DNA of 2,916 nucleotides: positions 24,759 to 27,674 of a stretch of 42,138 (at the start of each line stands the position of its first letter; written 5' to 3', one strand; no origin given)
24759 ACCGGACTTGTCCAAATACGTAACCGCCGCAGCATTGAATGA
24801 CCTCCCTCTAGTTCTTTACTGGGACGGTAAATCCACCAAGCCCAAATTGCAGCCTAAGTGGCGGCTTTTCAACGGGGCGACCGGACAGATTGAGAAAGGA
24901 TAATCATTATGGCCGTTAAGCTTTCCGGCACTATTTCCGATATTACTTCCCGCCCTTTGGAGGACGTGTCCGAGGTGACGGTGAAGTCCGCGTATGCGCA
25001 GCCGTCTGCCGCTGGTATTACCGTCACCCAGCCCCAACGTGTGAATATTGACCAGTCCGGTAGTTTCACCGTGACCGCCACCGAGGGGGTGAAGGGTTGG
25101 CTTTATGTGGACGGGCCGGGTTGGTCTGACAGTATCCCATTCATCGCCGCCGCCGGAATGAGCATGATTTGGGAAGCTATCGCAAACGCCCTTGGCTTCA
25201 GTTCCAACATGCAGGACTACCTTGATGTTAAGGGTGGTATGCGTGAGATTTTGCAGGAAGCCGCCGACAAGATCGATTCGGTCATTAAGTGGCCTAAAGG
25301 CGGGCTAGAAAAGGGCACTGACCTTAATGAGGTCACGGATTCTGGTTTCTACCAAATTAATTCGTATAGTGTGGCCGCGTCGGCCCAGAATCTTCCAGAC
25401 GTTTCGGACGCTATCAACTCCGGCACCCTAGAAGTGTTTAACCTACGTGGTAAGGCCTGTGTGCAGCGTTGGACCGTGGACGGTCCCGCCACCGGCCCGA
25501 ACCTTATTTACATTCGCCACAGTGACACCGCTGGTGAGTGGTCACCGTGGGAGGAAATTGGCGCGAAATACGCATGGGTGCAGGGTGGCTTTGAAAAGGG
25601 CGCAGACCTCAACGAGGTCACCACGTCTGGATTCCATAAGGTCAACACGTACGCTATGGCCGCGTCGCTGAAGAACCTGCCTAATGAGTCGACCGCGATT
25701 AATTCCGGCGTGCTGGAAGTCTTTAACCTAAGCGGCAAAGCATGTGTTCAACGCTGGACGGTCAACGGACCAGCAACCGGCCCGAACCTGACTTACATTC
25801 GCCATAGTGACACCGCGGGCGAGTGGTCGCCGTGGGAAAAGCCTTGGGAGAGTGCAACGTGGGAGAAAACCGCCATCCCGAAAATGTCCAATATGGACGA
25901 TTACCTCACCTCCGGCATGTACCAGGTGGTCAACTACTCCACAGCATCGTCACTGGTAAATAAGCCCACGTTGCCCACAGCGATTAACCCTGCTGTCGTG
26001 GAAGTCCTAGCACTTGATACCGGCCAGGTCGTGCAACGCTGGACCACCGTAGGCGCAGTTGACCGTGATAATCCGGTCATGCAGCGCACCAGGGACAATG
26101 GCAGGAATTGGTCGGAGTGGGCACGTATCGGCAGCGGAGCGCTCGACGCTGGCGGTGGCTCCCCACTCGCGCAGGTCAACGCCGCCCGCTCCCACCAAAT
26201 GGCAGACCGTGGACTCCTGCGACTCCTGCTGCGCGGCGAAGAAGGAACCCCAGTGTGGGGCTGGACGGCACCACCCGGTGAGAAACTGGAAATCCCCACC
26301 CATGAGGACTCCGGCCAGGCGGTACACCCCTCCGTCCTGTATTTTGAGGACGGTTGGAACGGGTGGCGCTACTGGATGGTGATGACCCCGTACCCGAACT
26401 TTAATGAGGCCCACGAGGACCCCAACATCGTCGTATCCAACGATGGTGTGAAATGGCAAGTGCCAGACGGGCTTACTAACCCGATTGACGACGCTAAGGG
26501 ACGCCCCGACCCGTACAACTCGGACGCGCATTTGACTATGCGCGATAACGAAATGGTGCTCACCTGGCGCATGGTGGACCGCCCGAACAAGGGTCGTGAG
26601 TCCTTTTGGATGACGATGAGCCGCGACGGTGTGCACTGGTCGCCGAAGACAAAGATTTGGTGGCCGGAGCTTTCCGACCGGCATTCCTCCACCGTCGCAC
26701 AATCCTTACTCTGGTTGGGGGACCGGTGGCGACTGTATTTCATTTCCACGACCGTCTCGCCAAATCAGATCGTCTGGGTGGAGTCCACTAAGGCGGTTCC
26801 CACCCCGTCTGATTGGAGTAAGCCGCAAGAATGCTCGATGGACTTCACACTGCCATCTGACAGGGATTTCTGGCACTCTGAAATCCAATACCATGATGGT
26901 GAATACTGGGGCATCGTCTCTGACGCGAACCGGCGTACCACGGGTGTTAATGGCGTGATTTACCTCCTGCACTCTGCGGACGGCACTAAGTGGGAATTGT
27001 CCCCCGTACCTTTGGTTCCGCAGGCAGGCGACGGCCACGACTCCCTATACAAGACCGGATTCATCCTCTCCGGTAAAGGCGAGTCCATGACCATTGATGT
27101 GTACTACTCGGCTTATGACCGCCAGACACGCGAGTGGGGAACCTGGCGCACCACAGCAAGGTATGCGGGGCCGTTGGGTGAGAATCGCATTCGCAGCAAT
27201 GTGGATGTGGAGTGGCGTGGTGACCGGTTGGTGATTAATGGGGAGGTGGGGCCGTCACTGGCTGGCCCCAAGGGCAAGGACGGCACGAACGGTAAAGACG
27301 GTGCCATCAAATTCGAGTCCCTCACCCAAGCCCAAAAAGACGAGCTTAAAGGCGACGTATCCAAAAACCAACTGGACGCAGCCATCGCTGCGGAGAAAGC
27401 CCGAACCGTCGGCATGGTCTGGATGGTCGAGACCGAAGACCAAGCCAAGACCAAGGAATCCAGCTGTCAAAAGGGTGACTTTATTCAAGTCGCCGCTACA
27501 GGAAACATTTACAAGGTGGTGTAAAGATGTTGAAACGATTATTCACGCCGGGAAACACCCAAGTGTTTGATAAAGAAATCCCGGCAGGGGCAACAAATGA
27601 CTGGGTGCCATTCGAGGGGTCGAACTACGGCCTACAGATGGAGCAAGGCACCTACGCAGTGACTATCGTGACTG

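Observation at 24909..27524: Tail fibre combining a triplicated about 85-aa module, a BNR/Asp-box sialidase-like beta-propeller and a collagen-like segment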

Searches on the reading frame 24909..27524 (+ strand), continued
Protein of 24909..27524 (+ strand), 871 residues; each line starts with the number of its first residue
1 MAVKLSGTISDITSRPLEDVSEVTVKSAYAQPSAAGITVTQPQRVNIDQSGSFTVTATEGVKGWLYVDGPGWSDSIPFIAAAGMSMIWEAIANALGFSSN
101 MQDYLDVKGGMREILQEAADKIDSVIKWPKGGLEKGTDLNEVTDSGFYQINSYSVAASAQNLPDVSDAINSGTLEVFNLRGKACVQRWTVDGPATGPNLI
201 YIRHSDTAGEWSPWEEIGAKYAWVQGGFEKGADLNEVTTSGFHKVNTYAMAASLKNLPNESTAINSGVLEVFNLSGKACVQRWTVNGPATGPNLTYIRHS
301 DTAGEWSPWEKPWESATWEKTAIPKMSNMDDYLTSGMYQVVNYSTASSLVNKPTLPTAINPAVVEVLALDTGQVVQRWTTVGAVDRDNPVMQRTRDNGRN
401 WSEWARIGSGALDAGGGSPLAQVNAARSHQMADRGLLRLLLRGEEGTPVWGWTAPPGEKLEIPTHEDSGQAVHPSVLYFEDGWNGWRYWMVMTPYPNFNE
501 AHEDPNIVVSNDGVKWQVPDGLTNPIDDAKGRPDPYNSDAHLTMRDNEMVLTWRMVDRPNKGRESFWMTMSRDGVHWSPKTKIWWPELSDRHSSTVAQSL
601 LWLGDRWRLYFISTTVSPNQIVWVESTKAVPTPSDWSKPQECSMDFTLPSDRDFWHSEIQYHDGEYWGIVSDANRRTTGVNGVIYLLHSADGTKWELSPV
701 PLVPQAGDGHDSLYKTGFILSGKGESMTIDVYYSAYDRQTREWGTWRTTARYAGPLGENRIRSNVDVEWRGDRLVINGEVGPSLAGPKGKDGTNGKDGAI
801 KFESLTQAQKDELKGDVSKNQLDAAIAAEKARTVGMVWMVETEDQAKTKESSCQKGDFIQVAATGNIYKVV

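Call 87: find_encoding_contigs(protein=P0024, flank=7000, max_places=2)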
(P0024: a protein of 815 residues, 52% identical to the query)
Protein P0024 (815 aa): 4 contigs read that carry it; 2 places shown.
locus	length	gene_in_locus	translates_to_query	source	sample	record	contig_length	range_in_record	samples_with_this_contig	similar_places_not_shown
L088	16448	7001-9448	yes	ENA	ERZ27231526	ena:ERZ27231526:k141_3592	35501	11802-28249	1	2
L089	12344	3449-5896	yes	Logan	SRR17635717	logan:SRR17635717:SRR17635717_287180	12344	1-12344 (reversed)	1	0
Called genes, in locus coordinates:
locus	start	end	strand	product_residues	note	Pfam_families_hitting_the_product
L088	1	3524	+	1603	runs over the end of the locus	PF20155:TMP_3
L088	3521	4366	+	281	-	-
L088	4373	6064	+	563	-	PF14594:Sipho_Gp37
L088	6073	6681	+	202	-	-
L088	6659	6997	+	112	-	-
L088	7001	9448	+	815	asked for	PF00657:Lipase_GDSL, PF13472:Lipase_GDSL_2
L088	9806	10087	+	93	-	-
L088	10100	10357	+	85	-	-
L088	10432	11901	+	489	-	PF01551:Peptidase_M23, PF01183:Glyco_hydro_25, PF27131:Rv3766_C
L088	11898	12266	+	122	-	-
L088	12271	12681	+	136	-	-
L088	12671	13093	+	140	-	-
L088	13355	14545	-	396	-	PF00589:Phage_integrase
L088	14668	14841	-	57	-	-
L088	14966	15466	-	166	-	-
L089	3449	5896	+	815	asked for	PF00657:Lipase_GDSL, PF13472:Lipase_GDSL_2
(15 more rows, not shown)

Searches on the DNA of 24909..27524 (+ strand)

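Call 5: search_dna_similar(query=window:24909-27524:+, collection=phages, mode=near, max_rows=30)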
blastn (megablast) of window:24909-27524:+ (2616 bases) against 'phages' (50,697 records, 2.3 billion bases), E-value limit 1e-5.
No match.

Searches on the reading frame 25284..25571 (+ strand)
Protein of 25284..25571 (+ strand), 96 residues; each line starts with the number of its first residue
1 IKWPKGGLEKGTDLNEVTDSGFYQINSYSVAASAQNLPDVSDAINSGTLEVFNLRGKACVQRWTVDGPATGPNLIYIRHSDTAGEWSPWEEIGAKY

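Call 51: search_solved_structures(query=A2, max_evalue=10, show_alignments=3)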
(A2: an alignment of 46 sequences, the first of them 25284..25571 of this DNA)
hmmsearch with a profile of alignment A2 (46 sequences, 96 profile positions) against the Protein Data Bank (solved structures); distinct sequences matched with E-value up to 10: 20.
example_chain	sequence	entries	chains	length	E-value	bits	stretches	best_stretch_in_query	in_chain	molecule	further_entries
6cl6_A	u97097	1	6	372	0.00059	22.9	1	4-94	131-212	Tail fiber protein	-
6ct8_A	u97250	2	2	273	0.00066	22.8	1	4-94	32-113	R2-type pyocin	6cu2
9euf_5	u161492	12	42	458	0.0025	20.9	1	12-89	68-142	Receptor binding protein | ORF68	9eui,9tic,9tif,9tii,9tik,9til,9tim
9wsf_B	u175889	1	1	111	0.0078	19.3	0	12-70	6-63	Negative regulator of flagellin synthesis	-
4uxe_A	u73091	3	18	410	0.031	17.4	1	39-93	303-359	LARGE TAIL FIBER PROTEIN P34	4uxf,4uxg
6dg5_B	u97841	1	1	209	0.11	15.6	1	71-90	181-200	Interleukin-2 receptor subunit beta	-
6cl5_A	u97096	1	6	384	0.2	14.8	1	3-94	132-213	Tail fiber protein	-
6n40_A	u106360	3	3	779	1.1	12.5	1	14-92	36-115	Membrane protein, MmpL family protein | Trehalose monomycolate exporter MmpL3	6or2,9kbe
8qkk_A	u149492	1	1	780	1.1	12.5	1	14-92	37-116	Trehalose monomycolate exporter MmpL3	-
7k7m_A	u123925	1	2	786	1.1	12.5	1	14-92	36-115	Drug exporters of the RND superfamily-like protein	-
7pzj_A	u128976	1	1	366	1.3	12.2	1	10-39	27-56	Lipase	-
6a43_A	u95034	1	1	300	1.4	12.1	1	37-73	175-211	RNA-directed DNA polymerase homolog (R1),Polyubiquitin-C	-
7k8b_A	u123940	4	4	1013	1.4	12.1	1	14-92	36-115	Drug exporters of the RND superfamily-like protein | Trehalose monomycolate exporter MmpL3 | MmpL3 transporter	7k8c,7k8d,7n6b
7wnx_A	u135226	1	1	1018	1.4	12.1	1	14-92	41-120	Trehalose monomycolate exporter MmpL3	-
7k8a_A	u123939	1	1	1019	1.4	12.1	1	14-92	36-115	Drug exporters of the RND superfamily-like protein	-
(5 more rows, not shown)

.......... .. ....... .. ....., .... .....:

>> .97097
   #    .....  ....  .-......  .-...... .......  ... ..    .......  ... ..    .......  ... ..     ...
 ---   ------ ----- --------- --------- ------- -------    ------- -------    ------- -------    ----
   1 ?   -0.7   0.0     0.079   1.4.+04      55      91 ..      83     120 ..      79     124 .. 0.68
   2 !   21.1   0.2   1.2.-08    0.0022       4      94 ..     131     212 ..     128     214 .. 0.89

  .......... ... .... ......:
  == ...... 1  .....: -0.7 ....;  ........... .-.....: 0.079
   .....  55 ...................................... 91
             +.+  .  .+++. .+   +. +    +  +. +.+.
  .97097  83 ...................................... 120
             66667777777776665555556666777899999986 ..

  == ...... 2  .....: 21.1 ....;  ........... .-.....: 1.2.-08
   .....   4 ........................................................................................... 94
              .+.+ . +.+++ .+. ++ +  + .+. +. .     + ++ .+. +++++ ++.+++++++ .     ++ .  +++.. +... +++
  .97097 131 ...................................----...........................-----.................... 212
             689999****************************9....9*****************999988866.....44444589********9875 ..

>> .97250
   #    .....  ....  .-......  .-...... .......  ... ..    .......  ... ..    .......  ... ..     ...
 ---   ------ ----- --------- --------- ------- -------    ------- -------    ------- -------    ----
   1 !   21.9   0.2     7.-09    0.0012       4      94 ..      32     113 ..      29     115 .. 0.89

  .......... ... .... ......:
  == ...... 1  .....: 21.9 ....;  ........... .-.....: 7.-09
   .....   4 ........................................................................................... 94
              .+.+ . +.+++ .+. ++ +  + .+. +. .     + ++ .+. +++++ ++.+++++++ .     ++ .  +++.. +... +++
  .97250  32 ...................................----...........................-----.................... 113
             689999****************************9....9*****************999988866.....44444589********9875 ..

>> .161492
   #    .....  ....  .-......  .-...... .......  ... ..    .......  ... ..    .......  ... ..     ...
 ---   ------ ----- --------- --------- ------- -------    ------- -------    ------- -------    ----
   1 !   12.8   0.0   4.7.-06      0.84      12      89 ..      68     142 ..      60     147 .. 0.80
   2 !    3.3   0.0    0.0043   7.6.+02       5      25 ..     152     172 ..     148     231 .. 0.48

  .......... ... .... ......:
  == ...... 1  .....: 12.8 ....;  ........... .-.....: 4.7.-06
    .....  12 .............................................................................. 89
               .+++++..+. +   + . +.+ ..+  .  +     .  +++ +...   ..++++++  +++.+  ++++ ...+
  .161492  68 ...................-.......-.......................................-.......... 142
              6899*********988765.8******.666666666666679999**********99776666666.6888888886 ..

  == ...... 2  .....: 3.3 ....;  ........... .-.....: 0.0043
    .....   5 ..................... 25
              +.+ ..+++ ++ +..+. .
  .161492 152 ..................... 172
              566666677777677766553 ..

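Call 54: predict_structure(alignment_id=A2)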
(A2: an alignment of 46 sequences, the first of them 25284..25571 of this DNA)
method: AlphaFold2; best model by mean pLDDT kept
length: 96 residues; sequences in the alignment: 46
mean_pLDDT: 92.8   pTM: 0.83
mean pLDDT of the five models: 92.8, 92.3, 91.1, 88.9, 88.7
residues with pLDDT >= 90: 80; 70-90: 11; 50-70: 4; < 50: 1
segments of 3 or more residues with pLDDT < 50: none
pLDDT, mean of each block of 10 residues (from residue 1): 84 97 96 96 95 95 93 93 97 73
secondary structure, 60 per line:
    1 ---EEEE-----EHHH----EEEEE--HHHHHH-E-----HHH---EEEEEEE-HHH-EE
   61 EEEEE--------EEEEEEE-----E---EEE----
elements in order: E4-7 E21-25 H28-33 E47-53 E59-65 E74-80 E90-92

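Call 56: fold_search(model_id=the predicted structure, library=pdb)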
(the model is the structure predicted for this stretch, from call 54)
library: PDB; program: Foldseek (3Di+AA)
matches with E <= 10: 231; with E <= 0.001: 3
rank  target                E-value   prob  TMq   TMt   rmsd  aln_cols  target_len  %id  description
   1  6ct8                  1.6e-04  1.00  0.68  0.28   3.0        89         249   25  Selenomethionine structure of N-truncated R2-type pyocin tail fiber at 2.6 angstrom resolution (released 2019-02-20)
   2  6cl5_A                6.7e-04  1.00  0.74  0.20   2.3        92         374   22  Structure of P. aeruginosa R1 pyocin fiber PALES_06171 comprising C-terminal residues 323-701 (released 2018-06-27)
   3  6cl6_A                6.7e-04  1.00  0.68  0.20   3.0        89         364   25  Structure of P. aeruginosa R2 pyocin fiber PA0620 comprising C-terminal residues 323-691 (released 2018-06-27)
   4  9euf_5                1.3e-03  1.00  0.70  0.17   2.7        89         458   19  Cryo-EM structure of Staphylococcus aureus bacteriophage phi812 baseplate in the pre-contraction state - complete (released 2025-04-09)
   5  6eu4_A                5.7e-02  0.97  0.57  0.12   4.7        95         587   13  Structure of Acinetobacter phage vb_AbaP_AS12 gp42 tailspike (released 2018-11-07)
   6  6v8i_AG               8.1e-02  0.99  0.63  0.11   3.6        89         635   20  Composite atomic model of the Staphylococcus aureus phage 80alpha baseplate (released 2020-03-04)
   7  6v8i_AH               8.6e-02  0.99  0.69  0.13   3.6        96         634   16  Composite atomic model of the Staphylococcus aureus phage 80alpha baseplate (released 2020-03-04)
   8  6byx_A                1.2e-01  0.87  0.39  0.10   4.2        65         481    8  Complex structure of LOR107 mutant (R259N) with tetrasaccharide substrate (released 2018-02-07)
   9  6byp_A                2.1e-01  0.80  0.39  0.10   4.2        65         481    8  Structure of PL24 family Polysaccharide lyase-LOR107 (released 2018-02-07)
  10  6byt_B                2.5e-01  0.75  0.39  0.10   4.2        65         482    8  Complex structure of LOR107 mutant (R320) with tetrasaccharide substrate (released 2018-02-07)
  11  7drq_B                2.9e-01  0.75  0.39  0.10   3.9        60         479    8  Crystal structure of polysaccharide lyase Uly1 (released 2021-03-31)
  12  6byt_A                3.2e-01  0.69  0.40  0.10   4.2        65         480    8  Complex structure of LOR107 mutant (R320) with tetrasaccharide substrate (released 2018-02-07)
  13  4irt                  3.2e-01  0.33  0.38  0.12  10.0       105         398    8  Crystal structure of a putative neuraminidase (BACOVA_03493) from Bacteroides ovatus ATCC 8483 at 1.74 A resolution (released 2013-03-13)
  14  6jq9_A                3.9e-01  0.66  0.39  0.10   4.3        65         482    8  Crystal structure of a lyase from Alteromonas sp. (released 2020-04-01)
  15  6byp_B                3.9e-01  0.57  0.39  0.10   5.7        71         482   10  Structure of PL24 family Polysaccharide lyase-LOR107 (released 2018-02-07)
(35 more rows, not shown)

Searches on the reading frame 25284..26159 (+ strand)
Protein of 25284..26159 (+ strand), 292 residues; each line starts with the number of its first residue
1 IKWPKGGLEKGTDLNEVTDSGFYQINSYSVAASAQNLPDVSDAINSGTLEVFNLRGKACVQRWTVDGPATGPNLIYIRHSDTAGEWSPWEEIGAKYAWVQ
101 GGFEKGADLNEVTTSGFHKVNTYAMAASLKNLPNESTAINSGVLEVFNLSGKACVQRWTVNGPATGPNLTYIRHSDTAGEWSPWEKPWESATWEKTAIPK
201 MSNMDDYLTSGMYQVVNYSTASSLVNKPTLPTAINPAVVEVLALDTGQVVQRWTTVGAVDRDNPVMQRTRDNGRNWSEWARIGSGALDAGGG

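Call 45: search_solved_structures(query=window:25284-26159:+, max_evalue=10, show_alignments=2)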
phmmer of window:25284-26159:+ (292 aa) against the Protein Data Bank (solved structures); distinct sequences matched with E-value up to 10: 3.
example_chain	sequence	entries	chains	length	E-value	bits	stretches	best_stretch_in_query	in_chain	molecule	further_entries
2af6_A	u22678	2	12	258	0.012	18.1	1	50-92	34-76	Thymidylate synthase thyX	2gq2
3gwc_A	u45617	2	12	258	0.012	18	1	50-92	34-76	Thymidylate synthase thyX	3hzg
7bvd_A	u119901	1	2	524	0.53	12.7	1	250-288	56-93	Anthranilate synthase component 1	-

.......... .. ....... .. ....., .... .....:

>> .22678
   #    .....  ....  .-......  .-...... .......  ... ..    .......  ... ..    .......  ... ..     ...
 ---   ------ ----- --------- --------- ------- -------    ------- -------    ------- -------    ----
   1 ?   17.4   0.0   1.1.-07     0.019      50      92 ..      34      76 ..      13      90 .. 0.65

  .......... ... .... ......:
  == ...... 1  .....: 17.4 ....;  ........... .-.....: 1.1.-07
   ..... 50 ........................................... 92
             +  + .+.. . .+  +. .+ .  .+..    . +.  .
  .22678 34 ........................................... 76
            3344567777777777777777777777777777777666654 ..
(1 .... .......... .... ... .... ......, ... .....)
